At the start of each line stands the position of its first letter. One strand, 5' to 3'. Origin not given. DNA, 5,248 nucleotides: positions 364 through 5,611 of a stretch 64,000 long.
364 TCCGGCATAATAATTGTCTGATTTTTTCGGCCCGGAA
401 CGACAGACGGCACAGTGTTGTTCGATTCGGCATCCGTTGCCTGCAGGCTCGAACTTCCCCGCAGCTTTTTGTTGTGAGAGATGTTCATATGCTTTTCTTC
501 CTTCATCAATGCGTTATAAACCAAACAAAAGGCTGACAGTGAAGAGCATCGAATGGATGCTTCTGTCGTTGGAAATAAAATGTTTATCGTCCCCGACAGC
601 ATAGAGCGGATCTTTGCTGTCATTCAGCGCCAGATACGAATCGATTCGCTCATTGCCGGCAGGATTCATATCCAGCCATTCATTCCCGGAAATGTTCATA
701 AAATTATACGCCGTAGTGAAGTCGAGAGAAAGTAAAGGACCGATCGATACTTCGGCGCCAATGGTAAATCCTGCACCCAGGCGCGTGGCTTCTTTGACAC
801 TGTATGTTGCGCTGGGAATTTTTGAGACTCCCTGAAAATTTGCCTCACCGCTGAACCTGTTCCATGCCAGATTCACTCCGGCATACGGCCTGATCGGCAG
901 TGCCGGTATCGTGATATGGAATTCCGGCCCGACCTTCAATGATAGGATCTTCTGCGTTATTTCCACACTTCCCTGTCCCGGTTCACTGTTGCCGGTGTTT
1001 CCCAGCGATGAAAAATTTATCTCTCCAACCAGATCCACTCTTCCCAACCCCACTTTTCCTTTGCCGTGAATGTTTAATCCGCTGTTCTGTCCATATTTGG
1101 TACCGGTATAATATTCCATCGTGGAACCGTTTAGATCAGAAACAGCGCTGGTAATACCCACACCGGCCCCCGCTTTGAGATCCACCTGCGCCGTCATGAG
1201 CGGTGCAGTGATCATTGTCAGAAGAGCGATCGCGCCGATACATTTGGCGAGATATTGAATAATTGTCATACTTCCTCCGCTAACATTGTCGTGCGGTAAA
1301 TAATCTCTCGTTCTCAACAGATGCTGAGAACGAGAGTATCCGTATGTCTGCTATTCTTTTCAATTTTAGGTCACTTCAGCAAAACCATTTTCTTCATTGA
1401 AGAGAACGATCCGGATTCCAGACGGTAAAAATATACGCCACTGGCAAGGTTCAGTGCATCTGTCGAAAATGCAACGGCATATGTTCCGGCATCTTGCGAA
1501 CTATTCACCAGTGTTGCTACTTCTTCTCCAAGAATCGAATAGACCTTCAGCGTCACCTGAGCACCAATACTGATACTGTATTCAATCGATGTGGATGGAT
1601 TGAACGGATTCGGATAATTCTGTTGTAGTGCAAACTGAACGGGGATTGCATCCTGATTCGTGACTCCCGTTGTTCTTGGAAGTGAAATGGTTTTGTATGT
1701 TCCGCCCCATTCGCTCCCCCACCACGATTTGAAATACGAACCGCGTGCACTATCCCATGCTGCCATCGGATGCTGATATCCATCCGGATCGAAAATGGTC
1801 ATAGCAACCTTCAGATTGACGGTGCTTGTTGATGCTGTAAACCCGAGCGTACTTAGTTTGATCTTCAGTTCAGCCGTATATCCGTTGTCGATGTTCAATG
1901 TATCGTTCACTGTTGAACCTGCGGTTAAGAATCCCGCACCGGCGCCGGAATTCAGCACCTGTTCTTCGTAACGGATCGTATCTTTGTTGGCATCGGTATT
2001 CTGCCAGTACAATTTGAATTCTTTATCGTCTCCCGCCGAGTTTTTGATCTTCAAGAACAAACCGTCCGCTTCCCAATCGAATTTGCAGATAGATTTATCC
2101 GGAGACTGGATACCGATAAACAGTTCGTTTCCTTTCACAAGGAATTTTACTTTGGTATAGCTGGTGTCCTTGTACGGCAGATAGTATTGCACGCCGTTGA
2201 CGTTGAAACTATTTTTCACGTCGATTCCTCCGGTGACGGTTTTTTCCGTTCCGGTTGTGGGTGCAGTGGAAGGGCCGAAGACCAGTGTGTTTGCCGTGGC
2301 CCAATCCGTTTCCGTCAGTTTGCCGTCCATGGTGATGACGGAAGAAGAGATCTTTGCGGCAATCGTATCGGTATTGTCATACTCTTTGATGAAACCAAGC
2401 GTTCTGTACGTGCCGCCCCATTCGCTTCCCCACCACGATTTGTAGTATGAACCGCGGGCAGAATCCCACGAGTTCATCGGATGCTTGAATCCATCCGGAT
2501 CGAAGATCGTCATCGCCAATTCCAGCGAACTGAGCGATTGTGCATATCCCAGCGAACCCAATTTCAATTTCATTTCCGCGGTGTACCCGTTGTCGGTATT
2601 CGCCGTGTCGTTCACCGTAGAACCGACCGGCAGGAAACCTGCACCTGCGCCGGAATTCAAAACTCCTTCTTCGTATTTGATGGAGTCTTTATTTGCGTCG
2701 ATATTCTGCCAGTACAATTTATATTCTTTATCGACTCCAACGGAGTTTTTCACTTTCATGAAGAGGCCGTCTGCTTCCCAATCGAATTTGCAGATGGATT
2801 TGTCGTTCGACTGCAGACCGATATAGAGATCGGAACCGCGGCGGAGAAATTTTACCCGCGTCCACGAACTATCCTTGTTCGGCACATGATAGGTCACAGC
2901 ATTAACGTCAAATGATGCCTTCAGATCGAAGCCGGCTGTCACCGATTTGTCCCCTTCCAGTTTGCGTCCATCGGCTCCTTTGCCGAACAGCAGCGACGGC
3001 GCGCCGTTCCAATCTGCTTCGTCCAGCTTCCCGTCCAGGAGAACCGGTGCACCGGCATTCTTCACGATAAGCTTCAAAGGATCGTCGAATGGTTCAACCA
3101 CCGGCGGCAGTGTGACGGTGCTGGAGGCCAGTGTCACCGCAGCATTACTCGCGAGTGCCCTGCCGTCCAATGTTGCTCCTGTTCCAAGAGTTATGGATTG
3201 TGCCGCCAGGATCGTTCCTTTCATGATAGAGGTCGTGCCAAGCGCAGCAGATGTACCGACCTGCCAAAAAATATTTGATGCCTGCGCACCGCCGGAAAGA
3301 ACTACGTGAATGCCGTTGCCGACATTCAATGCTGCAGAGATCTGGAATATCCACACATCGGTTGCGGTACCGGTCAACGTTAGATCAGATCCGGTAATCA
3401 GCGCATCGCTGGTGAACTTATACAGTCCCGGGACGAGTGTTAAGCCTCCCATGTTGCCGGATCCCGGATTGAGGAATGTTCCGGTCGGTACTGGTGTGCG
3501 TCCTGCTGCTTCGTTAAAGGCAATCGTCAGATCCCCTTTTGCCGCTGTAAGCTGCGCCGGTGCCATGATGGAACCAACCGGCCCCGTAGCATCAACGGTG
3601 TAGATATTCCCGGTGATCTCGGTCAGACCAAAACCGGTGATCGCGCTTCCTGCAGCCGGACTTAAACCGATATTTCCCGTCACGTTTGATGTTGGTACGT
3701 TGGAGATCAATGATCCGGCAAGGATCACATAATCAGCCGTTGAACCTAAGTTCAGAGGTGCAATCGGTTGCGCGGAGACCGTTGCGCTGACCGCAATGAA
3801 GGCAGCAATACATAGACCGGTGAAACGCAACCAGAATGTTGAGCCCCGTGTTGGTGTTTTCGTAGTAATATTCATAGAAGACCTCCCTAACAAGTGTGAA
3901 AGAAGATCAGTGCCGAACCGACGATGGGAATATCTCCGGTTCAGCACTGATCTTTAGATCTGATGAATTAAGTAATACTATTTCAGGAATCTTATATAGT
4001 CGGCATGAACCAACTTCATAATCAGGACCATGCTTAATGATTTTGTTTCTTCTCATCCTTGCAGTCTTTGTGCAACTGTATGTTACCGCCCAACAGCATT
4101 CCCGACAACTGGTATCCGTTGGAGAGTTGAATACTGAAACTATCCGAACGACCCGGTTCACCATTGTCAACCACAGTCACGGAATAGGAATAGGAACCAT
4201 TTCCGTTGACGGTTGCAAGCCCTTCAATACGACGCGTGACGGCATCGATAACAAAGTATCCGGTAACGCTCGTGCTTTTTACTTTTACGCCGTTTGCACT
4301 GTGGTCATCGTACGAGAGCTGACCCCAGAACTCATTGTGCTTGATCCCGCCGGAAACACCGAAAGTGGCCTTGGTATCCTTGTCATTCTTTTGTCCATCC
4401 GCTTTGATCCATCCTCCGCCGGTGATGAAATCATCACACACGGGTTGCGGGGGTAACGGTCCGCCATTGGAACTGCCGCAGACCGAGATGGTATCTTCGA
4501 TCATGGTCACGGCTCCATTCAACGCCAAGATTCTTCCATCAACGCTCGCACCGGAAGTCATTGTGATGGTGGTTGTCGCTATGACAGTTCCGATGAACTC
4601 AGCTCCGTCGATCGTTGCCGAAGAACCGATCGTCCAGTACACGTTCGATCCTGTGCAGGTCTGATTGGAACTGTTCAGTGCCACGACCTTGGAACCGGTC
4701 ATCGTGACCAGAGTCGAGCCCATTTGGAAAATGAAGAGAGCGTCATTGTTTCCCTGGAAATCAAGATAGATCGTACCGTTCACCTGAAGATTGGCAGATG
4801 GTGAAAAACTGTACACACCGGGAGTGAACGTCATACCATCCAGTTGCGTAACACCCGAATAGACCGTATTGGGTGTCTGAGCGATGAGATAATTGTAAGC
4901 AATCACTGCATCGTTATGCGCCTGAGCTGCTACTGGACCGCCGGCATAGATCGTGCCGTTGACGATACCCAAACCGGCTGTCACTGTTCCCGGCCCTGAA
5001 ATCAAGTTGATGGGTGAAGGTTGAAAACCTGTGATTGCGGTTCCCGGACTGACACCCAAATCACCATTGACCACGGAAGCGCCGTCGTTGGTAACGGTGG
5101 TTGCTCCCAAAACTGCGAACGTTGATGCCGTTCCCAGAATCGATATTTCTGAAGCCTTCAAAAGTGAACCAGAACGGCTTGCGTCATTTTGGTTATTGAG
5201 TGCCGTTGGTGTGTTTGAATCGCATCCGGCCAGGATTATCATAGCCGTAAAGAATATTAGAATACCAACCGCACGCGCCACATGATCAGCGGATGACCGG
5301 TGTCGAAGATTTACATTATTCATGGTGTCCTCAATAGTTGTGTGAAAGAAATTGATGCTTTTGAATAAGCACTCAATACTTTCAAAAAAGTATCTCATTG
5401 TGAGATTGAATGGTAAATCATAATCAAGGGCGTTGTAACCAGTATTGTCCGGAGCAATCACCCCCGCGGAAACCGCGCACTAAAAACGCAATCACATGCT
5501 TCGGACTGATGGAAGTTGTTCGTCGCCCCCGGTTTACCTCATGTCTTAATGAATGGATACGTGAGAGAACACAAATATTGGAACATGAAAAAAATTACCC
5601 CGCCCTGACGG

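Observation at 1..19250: Accessory island of seven DUF3494 (ice-binding-like) paralogs with combinatorial anchoring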

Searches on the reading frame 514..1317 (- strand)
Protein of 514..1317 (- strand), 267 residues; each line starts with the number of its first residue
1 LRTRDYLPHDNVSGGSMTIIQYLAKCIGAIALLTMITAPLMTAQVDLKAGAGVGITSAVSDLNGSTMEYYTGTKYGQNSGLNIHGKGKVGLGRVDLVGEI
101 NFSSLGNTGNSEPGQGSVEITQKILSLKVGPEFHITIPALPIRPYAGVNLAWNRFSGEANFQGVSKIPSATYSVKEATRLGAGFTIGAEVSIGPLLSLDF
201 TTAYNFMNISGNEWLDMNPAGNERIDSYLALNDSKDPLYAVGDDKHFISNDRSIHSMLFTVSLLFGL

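Call 3: search_protein_families(library=pfam, proteins=[window:514-1317:-], max_evalue=0.01)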
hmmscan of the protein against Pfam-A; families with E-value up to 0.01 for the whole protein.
window:514-1317:- (267 aa): 2 families
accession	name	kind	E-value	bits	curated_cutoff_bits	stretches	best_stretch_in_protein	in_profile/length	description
PF13505.12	OMP_b-brl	-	2.3e-07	31.6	28.7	1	30-209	3-155/175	Outer membrane protein beta-barrel domain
PF13568.12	OMP_b-brl_2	-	0.00084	19.9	27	1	47-210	9-174/175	Outer membrane protein beta-barrel domain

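Call 30: search_protein_families(library=ncbifam, proteins=[window:514-1269:-], max_evalue=0.001)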
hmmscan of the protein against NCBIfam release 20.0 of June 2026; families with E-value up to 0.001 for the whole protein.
window:514-1269:- (251 aa): 0 families

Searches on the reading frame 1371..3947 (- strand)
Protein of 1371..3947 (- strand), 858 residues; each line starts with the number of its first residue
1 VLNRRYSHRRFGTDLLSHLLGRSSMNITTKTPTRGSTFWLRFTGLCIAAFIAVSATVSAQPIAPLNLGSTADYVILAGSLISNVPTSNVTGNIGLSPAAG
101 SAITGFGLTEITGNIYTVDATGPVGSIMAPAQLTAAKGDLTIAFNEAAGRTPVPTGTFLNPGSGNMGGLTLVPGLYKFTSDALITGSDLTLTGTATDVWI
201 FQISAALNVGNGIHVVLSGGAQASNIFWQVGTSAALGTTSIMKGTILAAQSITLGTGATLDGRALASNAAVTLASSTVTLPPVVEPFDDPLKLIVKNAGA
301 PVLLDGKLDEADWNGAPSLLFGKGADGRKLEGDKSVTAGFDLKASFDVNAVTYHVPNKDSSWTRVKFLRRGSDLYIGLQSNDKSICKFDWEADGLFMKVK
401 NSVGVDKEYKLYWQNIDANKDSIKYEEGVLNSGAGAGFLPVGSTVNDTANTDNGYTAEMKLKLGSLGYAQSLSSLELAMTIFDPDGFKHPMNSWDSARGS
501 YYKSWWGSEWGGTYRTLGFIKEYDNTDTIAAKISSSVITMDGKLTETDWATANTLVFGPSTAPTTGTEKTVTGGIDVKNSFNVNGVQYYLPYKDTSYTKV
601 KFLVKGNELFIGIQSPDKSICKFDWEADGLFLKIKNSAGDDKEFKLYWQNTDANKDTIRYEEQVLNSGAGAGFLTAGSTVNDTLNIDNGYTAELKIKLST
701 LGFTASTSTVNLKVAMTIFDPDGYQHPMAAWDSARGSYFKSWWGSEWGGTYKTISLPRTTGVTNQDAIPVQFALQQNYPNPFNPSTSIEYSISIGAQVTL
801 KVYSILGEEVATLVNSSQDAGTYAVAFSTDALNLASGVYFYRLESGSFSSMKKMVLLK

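Call 3: search_protein_families(library=pfam, proteins=[window:1371-3947:-], max_evalue=0.01)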
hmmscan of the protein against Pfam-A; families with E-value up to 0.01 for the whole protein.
window:1371-3947:- (858 aa): 6 families
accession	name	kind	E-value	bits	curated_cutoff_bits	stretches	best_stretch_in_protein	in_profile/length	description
PF11999.13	Ice_binding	-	1.3e-58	198.6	28.7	1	75-279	1-208/208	Ice-binding-like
PF18962.6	Por_Secre_tail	-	1.8e-08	35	27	1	778-855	2-74/75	Secretion system C-terminal sorting domain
PF06452.16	CBM9_1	-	8.8e-07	29.4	23.4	1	597-740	32-172/185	Carbohydrate family 9 binding domain-like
PF13860.13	FlgD_ig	-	0.0016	18.9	27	0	788-844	14-74/79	FlgD Ig-like domain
PF11412.14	DsbD_N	-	0.003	18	25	0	401-464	24-83/119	Thiol:disulfide interchange protein DsbD, N-terminal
PF20820.2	Fib-H_N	-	0.0058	17.3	27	0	618-665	23-68/73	Fibroin heavy chain, N-terminal domain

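Call 30: search_protein_families(library=ncbifam, proteins=[window:1371-3875:-], max_evalue=0.001)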
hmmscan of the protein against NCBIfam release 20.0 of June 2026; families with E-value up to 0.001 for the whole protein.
window:1371-3875:- (834 aa): 4 families
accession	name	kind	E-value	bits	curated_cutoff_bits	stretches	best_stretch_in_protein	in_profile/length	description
NF045625.1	IBP_CFB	equivalog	2.7e-60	204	400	1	32-255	57-275/275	ice-binding protein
TIGR04183.1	Por_Secre_tail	domain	2.2e-10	40.4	23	1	754-831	2-70/72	T9SS type A sorting domain-containing protein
NF052323.1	T9SSA_dep_M6i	equivalog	1.8e-07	29.6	600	1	704-825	911-1029/1043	T9SS-dependent M6-like inactivated metalloprotease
NF038113.1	T9SSA_dep_M36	equivalog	1.9e-05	23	885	1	751-832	793-868/869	T9SS-dependent M36 family metallopeptidase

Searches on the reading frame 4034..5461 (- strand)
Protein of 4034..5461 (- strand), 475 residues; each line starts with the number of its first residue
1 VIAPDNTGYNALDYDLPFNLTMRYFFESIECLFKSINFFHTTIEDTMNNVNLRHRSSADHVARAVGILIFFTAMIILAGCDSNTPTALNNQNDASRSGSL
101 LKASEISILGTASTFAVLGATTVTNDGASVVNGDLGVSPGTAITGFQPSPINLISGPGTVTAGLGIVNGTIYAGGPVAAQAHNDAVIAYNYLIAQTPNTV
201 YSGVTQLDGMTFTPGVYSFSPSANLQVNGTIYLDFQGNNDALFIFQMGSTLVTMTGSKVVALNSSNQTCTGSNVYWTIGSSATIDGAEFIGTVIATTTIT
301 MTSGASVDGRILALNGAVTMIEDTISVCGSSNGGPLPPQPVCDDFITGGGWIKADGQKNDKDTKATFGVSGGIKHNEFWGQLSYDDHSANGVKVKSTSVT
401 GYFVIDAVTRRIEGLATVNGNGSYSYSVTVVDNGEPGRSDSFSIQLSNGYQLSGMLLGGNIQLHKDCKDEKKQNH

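Call 3: search_protein_families(library=pfam, proteins=[window:4034-5461:-], max_evalue=0.01)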
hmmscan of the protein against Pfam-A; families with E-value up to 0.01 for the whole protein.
window:4034-5461:- (475 aa): 1 family
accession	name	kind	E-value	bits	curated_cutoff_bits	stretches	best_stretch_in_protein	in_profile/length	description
PF11999.13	Ice_binding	-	1.5e-46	159.1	28.7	1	117-325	1-207/208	Ice-binding-like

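Call 30: search_protein_families(library=ncbifam, proteins=[window:4034-5323:-], max_evalue=0.001)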
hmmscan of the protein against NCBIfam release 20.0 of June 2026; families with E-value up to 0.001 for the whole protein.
window:4034-5323:- (429 aa): 2 families
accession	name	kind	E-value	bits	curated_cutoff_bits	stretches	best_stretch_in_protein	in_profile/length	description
NF041523.1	post_COAP_1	domain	6.6e-42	142.6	40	1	299-419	1-115/115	post-COAP-1 domain-containing protein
NF045625.1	IBP_CFB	equivalog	1.5e-15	57.2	400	1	43-279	48-274/275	ice-binding protein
